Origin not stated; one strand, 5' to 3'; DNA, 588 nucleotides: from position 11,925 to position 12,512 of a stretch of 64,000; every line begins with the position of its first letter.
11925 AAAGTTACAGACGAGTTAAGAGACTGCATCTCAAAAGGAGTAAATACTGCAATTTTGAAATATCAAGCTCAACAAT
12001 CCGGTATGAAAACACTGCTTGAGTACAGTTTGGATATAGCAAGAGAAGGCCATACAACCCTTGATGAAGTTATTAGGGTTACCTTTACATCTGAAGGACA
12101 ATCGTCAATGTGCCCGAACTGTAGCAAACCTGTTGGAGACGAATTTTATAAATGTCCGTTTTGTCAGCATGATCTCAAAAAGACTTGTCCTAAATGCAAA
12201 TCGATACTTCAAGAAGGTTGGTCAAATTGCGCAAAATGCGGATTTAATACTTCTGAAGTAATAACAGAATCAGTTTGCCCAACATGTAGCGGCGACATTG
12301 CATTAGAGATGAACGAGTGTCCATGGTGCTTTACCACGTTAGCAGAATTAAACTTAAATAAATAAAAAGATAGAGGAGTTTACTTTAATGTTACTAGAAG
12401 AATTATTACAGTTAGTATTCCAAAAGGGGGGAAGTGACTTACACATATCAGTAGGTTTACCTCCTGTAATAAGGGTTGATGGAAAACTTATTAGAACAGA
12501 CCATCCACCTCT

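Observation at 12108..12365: PilB carries an 85-aa C-terminal extension with three tandem zinc ribbons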

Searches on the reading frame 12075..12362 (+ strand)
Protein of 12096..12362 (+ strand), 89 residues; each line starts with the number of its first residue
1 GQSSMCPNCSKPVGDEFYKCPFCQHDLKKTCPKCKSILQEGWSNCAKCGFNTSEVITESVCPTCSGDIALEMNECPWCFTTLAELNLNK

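Call 5: search_protein_families(library=pfam, proteins=[window:12096-12362:+], max_evalue=0.1)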
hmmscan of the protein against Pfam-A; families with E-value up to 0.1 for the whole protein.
window:12096-12362:+ (89 aa): 10 families
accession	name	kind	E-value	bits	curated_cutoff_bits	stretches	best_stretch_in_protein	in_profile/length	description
PF12773.13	DZR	-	6.6e-11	42.6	27.3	1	6-49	1-45/45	Double zinc ribbon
PF10571.15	UPF0547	-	1.6e-08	34.9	29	3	61-78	3-20/26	Uncharacterised protein family UPF0547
PF13248.11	Zn_ribbon_3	-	3.1e-06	26.9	27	1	29-49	3-23/26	zinc-ribbon domain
PF07191.17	Zn_ribbon_6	-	6.6e-06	26.5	25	2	5-39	2-40/67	Double zinc ribbon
PF18912.6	DZR_2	-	0.00024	21.3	27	0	30-77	9-54/56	Double zinc ribbon domain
PF17032.10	Zn_ribbon_15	-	0.00084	20.5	28.9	0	28-49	52-73/73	zinc-ribbon family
PF25299.1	ZZ_ADA2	-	0.012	16.1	27.5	0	31-65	1-30/48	ADA2 ZZ-type zing finger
PF24460.1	DUF7575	-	0.041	13.7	28.5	1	59-81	4-26/28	Domain of unknown function (DUF7575)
PF13240.11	Zn_Ribbon_1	-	0.07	13.4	25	1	6-23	2-19/23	zinc-ribbon domain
PF17915.7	zf_Rg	-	0.099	12.5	25.5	1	54-69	3-18/49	Reverse gyrase zinc finger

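Call 24: search_solved_structures(query=window:12096-12362:+, max_evalue=10, show_alignments=2)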
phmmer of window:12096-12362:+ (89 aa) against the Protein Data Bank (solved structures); distinct sequences matched with E-value up to 10: 29.
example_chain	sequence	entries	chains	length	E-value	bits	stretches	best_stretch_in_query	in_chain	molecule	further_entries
1mea_A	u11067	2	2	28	0.042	17.4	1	27-49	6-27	METHIONYL-tRNA SYNTHETASE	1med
7oqy_Y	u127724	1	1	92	0.11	16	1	30-55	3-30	DNA-directed RNA polymerase, subunit M (RpoM-2)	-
5urb_A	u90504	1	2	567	0.17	15.5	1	26-71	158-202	Methionine--tRNA ligase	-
3h9c_A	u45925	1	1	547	0.26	14.9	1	27-54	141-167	Methionyl-tRNA synthetase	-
1f4l_A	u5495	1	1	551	0.26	14.9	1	27-54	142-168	METHIONYL-TRNA SYNTHETASE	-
1p7p_A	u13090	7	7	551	0.26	14.9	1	27-54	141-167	Methionyl-tRNA synthetase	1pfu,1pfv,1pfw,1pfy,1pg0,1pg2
8brw_A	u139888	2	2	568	0.26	14.9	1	27-54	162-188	Methionine--tRNA ligase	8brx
3h97_A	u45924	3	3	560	0.26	14.9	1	27-54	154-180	Methionyl-tRNA synthetase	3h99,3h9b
8bru_A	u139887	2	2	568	0.27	14.8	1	27-54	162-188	Methionine--tRNA ligase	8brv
1qqt_A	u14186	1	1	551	0.27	14.8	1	27-54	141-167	METHIONYL-TRNA SYNTHETASE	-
6spn_A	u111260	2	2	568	0.27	14.8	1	27-54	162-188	Methionine--tRNA ligase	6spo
6spp_A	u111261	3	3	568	0.27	14.8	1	27-54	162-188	Methionine--tRNA ligase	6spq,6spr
7p2k_A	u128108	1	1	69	0.49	14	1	24-71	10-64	E3 ubiquitin-protein ligase Arkadia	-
1ijy_A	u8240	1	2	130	0.68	13.5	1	20-47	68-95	FRIZZLED HOMOLOG 8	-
8at2_E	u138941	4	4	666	0.71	13.5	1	10-53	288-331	HAUS augmin-like complex subunit 5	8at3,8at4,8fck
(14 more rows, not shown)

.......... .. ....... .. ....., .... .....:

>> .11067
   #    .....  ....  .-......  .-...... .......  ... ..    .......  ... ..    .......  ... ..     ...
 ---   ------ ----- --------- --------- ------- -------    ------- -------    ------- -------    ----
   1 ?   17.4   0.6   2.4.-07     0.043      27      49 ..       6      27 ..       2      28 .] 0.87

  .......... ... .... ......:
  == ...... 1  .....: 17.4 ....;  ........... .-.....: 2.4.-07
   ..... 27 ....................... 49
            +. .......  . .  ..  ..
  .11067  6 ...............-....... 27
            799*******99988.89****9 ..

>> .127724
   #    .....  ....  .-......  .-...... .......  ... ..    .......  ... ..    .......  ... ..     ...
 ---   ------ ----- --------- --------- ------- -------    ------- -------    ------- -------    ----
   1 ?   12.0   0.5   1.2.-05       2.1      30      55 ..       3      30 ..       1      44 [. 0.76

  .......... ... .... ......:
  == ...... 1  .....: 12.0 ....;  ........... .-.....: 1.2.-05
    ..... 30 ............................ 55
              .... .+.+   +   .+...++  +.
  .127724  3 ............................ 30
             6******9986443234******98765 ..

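Call 65: predict_structure(alignment_id=A2)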
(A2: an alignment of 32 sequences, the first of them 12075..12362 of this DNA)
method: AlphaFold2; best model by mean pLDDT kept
length: 96 residues; sequences in the alignment: 32
mean_pLDDT: 73.7   pTM: 0.37
mean pLDDT of the five models: 73.7, 72.7, 72.2, 71.1, 70.0
residues with pLDDT >= 90: 4; 70-90: 63; 50-70: 25; < 50: 4
segments of 3 or more residues with pLDDT < 50: 93-96
pLDDT, mean of each block of 10 residues (from residue 1): 57 85 82 76 71 75 67 80 84 49
secondary structure, 60 per line:
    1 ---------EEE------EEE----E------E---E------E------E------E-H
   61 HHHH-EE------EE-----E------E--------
elements in order: E10-12 E19-21 H60-64

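Call 68: fold_search(model_id=the predicted structure, library=pdb)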
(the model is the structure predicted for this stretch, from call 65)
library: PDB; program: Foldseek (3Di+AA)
matches with E <= 10: 329; with E <= 0.001: 0
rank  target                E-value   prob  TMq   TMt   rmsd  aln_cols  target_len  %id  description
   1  7uhy_B                2.3e-02  0.25  0.23  0.05  11.5        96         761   21  Human GATOR2 complex (released 2022-07-20)
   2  9lvj_C                5.4e-02  0.84  0.32  0.07   8.6        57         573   18  Cryo-EM structure of Sestrin2 bound human GATOR2 complex (released 2025-08-13)
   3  7r7j_A                5.8e-02  0.51  0.29  0.06  13.1        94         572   17  Crystal structure of RadD with ADP (released 2022-04-13)
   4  8adl_B                6.3e-02  0.12  0.19  0.04  13.8       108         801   18  Cryo-EM structure of the SEA complex (released 2022-11-02)
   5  7uhy_C                6.8e-02  0.60  0.36  0.08  10.0        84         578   17  Human GATOR2 complex (released 2022-07-20)
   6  8bbg_A                7.3e-02  0.57  0.28  0.03  10.2        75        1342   25  Structure of the IFT-A complex; anterograde IFT-A train model (released 2022-12-21)
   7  8fh3_C                7.8e-02  0.54  0.28  0.04  10.0        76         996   25  Human IFT-A complex structures provide molecular insights into ciliary transport (released 2023-02-22)
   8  7r7j_B                7.8e-02  0.41  0.29  0.06  13.1        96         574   18  Crystal structure of RadD with ADP (released 2022-04-13)
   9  9nwe_A                8.4e-02  0.91  0.34  0.03   5.8        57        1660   28  E3 ligase UBR4-KCMF1-calmodulin complex (released 2025-06-18)
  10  9d9z_A                9.0e-02  0.90  0.34  0.01   5.8        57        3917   28  Structure of human UBR4-KCMF1-CaM E3 ligase complex (Silencing Factor of the Integrated stress response, SiFI) (released 2025-06-11)
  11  9lvj_D                9.0e-02  0.44  0.26  0.12   9.2        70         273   23  Cryo-EM structure of Sestrin2 bound human GATOR2 complex (released 2025-08-13)
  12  5ijl                  9.0e-02  0.33  0.20  0.03   7.7        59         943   27  D-family DNA polymerase - DP2 subunit (catalytic subunit) (released 2016-08-31)
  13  9nwe_B                1.0e-01  0.87  0.34  0.03   5.9        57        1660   28  E3 ligase UBR4-KCMF1-calmodulin complex (released 2025-06-18)
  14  9d9z_B                1.0e-01  0.87  0.34  0.01   5.9        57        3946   28  Structure of human UBR4-KCMF1-CaM E3 ligase complex (Silencing Factor of the Integrated stress response, SiFI) (released 2025-06-11)
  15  9lvj_M                1.3e-01  0.54  0.35  0.08   9.3        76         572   18  Cryo-EM structure of Sestrin2 bound human GATOR2 complex (released 2025-08-13)
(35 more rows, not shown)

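Call 76: search_protein_families(library=ncbifam, proteins=[window:12096-12362:+], max_evalue=0.01)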
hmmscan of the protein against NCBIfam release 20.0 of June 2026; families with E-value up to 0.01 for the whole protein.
window:12096-12362:+ (89 aa): 2 families
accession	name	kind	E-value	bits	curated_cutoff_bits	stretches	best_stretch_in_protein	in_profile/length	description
NF047723.1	TransFacS4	equivalog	0.0042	17.6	120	1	29-55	2-30/90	transcription factor S4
NF049953.1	ribbon_DG_selen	exception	0.0045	16.9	130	0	29-50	6-27/172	zinc ribbon-containing (seleno)protein DG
